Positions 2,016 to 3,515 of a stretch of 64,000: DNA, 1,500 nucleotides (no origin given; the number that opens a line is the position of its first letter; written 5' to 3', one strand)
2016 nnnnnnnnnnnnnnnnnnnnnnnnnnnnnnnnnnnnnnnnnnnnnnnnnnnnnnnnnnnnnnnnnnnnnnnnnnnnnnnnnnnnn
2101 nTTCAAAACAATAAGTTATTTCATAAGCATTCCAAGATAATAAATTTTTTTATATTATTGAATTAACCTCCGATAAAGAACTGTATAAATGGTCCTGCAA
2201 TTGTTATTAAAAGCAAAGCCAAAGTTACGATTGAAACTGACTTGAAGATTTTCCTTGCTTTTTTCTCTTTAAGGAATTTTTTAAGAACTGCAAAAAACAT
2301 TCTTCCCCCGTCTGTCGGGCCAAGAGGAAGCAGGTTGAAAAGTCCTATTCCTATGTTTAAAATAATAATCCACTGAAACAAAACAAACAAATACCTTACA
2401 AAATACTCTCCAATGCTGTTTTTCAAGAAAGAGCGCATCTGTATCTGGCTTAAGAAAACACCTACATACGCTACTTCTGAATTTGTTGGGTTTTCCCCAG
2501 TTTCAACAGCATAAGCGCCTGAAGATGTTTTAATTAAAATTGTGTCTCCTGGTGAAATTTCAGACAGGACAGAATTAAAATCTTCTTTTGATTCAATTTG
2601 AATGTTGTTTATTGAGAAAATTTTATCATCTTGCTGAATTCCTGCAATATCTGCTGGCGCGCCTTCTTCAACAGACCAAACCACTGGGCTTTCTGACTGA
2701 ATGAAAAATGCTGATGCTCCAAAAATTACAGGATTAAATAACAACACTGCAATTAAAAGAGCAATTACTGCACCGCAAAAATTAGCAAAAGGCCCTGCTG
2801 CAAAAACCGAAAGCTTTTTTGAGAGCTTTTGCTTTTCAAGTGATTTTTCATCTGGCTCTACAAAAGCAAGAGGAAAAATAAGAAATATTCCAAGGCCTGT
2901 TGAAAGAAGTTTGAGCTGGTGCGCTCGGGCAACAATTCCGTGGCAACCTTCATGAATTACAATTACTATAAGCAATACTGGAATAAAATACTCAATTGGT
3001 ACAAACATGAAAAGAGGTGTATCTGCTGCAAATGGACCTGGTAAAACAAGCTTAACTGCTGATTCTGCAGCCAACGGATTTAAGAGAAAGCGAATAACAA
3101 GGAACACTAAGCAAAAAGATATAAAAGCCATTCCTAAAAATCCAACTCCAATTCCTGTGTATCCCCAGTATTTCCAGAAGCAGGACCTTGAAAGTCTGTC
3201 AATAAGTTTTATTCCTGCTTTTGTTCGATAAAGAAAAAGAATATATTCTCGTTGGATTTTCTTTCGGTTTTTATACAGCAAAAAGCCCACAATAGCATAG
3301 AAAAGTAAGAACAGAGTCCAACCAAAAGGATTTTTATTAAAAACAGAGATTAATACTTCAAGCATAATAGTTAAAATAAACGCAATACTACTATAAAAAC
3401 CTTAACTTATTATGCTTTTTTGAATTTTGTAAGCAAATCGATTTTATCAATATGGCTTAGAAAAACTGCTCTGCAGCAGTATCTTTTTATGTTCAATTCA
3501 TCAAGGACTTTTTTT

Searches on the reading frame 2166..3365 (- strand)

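Call 54: search_protein_families(library=pfam, proteins=[window:2166-3365:-], max_evalue=0.00001)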
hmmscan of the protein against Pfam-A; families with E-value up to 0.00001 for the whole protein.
window:2166-3365:- (400 aa): 3 families
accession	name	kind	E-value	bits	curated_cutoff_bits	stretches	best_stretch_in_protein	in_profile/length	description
PF02163.28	Peptidase_M50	-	1.1e-26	94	27.2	1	126-386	1-219/221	Peptidase family M50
PF13180.12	PDZ_2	-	3.6e-09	37.2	27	1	225-278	12-65/80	PDZ domain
PF17820.7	PDZ_6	-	4.8e-07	29.9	27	1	231-273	4-45/54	PDZ domain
